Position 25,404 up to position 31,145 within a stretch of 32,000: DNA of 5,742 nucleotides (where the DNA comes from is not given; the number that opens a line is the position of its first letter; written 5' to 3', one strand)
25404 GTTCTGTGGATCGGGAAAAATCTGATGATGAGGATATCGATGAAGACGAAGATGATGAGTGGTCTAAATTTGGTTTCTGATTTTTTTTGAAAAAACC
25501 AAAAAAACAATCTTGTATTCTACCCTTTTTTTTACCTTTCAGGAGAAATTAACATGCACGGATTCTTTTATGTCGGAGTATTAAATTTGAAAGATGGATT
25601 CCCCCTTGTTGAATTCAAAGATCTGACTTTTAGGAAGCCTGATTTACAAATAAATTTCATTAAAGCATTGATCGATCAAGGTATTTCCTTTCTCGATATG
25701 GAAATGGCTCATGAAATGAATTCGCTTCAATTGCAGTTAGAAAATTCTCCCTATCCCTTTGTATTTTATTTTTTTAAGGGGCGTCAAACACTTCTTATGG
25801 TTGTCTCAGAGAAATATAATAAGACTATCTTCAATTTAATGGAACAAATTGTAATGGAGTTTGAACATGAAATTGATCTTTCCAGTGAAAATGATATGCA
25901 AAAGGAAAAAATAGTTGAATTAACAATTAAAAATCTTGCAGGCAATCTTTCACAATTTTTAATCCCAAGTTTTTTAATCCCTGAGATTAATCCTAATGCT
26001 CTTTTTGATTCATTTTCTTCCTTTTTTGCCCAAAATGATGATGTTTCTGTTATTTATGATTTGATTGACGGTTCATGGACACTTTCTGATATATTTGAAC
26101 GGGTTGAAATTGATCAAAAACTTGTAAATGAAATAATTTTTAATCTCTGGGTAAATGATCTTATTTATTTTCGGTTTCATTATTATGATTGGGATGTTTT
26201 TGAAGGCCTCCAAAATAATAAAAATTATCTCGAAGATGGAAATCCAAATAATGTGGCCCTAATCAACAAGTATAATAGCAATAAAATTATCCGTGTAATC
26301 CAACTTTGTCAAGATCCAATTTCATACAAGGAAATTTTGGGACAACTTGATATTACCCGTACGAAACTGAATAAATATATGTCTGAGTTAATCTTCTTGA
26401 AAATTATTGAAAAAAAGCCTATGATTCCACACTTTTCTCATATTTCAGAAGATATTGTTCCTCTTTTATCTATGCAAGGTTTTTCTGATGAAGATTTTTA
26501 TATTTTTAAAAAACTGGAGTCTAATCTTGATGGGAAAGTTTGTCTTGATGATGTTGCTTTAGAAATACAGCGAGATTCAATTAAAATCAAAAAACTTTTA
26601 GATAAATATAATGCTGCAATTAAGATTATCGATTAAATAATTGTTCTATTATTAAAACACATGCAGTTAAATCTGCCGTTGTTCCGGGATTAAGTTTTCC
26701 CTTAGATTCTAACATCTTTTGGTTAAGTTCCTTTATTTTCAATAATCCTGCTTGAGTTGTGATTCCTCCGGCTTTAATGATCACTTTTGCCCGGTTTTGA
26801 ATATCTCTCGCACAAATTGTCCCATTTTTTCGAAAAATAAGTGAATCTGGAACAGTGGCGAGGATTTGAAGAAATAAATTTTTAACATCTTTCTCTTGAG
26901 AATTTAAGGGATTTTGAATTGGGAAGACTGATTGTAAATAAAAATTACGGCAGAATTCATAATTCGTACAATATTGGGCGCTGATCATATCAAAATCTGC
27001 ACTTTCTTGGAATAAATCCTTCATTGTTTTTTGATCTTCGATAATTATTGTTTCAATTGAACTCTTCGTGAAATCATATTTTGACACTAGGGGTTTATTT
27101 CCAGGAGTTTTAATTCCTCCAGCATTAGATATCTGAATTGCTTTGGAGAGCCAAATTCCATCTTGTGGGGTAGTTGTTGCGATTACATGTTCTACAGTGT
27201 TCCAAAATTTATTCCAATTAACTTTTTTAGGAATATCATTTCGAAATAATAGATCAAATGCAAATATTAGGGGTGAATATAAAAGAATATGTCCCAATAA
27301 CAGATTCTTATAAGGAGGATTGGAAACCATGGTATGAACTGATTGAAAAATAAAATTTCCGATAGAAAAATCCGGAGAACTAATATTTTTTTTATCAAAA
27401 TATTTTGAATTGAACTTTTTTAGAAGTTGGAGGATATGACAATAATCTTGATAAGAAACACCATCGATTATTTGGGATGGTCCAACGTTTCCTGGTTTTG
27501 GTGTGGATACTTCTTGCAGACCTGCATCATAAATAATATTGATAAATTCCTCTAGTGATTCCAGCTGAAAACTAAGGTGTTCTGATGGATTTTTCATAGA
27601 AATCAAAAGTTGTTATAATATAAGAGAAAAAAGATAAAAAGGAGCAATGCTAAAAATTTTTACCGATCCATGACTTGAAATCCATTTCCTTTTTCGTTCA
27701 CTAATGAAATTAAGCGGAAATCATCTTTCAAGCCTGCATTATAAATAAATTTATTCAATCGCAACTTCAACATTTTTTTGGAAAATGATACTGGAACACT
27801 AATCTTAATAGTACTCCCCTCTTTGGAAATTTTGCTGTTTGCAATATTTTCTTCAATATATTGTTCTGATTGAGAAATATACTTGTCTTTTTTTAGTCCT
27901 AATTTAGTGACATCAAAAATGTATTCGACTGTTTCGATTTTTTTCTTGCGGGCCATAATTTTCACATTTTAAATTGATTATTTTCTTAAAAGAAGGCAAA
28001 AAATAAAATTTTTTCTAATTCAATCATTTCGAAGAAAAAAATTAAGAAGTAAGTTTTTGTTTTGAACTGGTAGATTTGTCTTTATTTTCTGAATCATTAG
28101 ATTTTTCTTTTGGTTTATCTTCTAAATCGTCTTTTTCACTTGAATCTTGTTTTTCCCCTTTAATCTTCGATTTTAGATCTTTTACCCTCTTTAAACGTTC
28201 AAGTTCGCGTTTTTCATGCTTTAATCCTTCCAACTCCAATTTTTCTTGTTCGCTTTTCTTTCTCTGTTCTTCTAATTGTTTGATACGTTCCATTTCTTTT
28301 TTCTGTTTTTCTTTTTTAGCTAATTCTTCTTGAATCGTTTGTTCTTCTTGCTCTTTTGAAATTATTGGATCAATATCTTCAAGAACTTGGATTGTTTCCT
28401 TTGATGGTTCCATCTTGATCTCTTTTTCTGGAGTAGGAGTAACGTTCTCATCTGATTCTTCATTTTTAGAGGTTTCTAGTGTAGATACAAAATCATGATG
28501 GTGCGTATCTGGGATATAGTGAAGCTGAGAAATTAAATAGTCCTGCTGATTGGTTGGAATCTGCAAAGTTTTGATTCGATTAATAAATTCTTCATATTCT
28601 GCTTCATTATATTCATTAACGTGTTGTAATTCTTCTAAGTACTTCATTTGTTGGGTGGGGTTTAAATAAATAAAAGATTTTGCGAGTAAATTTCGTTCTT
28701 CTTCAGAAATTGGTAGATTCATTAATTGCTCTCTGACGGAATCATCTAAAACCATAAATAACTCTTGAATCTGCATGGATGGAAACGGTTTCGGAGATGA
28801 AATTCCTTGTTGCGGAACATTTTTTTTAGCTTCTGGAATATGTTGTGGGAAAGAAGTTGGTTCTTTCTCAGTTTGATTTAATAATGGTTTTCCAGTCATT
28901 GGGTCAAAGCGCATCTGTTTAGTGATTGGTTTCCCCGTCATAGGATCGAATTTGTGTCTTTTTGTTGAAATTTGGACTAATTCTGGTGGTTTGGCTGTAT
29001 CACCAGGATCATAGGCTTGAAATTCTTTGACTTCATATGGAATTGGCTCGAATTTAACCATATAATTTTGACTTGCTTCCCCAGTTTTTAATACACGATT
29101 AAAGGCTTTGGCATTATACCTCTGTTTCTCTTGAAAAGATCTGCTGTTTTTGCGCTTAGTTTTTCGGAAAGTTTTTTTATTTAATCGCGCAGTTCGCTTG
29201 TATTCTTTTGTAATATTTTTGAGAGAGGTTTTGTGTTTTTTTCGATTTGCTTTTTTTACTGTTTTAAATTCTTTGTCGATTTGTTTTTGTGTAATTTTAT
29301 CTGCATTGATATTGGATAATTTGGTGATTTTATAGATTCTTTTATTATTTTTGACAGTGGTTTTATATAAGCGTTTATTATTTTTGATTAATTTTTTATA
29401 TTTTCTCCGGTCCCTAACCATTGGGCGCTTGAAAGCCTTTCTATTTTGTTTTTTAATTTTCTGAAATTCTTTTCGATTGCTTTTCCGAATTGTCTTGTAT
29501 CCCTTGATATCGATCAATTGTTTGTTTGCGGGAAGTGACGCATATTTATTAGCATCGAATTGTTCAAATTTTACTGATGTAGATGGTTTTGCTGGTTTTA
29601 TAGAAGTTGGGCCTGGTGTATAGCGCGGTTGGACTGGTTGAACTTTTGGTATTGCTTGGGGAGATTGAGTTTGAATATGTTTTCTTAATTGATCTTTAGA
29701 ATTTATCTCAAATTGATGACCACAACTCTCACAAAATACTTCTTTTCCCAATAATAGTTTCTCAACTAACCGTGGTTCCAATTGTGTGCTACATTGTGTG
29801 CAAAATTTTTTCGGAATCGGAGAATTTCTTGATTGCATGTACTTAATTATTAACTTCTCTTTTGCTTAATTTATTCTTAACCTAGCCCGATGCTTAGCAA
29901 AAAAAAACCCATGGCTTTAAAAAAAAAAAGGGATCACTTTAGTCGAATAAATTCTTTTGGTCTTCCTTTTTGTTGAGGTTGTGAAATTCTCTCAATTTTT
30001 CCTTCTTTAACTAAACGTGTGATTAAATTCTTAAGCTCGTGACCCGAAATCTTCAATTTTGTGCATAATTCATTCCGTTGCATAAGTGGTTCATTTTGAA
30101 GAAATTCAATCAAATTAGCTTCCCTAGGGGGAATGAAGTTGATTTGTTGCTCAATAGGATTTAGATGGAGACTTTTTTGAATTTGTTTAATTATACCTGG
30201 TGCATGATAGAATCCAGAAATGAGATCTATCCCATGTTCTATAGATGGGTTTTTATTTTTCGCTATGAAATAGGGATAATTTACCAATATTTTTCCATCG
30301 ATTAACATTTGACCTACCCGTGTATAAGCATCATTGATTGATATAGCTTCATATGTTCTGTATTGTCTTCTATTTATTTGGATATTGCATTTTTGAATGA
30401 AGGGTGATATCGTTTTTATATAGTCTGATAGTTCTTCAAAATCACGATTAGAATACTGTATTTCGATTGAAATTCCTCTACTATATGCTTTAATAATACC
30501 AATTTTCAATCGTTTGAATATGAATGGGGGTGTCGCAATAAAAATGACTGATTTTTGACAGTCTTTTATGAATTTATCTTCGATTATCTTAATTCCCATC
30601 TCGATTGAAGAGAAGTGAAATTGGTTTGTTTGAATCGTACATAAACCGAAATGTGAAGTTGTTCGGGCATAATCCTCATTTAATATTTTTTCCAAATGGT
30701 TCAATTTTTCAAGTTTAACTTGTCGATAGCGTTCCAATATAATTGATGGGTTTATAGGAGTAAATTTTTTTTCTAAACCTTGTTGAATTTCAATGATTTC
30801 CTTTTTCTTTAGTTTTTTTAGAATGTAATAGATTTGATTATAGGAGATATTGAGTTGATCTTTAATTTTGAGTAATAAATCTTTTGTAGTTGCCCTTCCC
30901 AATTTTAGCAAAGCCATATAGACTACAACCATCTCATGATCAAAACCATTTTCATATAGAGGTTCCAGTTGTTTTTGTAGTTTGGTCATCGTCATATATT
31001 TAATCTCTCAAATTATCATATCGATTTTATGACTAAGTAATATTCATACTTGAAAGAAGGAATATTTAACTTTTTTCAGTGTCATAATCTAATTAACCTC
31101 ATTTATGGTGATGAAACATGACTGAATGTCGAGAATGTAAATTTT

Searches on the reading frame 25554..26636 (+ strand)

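Call 31: search_protein_families(library=pfam, proteins=[window:25554-26636:+], max_evalue=0.001)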
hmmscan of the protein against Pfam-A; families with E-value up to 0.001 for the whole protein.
window:25554-26636:+ (360 aa): 1 family
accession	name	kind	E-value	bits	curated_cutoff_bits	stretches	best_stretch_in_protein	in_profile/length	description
PF02796.21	HTH_7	-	0.00014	22.3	23.8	0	239-276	5-42/45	Helix-turn-helix domain of resolvase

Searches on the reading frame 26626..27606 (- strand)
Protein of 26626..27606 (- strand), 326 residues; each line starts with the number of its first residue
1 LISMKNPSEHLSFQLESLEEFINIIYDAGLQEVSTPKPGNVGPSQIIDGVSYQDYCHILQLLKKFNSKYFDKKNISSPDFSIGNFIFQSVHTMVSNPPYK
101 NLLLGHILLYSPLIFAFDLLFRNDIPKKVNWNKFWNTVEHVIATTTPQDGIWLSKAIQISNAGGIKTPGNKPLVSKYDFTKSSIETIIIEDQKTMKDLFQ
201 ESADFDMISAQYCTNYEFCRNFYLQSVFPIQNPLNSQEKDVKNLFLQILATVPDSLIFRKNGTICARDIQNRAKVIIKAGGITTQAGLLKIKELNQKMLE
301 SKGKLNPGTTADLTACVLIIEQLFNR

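Call 31: search_protein_families(library=pfam, proteins=[window:26626-27606:-], max_evalue=0.001)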
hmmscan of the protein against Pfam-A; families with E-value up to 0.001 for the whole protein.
window:26626-27606:- (326 aa): 1 family
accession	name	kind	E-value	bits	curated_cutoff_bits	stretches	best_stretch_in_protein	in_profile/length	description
PF01874.21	CitG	-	2.6e-37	129.4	27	1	26-320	5-283/284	ATP:dephospho-CoA triphosphoribosyl transferase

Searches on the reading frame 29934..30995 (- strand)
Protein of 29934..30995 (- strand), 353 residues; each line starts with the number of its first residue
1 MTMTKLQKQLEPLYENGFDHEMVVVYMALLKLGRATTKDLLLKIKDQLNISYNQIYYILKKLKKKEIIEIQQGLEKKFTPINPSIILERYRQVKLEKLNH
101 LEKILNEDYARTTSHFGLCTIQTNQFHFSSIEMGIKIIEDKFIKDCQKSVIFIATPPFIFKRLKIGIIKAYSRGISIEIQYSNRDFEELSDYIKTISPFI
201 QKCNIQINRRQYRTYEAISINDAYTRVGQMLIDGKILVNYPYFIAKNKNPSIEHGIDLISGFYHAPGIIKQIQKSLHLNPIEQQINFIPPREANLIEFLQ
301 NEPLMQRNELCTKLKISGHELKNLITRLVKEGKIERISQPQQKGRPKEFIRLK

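Call 31: search_protein_families(library=pfam, proteins=[window:29934-30995:-], max_evalue=0.001)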
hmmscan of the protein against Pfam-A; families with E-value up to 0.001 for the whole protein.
window:29934-30995:- (353 aa): 4 families
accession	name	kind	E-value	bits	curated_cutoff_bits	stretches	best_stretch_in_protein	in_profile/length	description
PF01978.25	TrmB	-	8e-11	42.1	25.6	1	23-83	11-67/68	Sugar-specific transcriptional regulator TrmB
PF13412.12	HTH_24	-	3.6e-05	23.7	21.9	0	295-335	8-48/48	Winged helix-turn-helix DNA-binding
PF12802.13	MarR_2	-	0.00018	22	27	0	288-342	3-58/61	MarR family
PF13463.12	HTH_27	-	0.00043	20.9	22.2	0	32-70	12-50/68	Winged helix DNA-binding domain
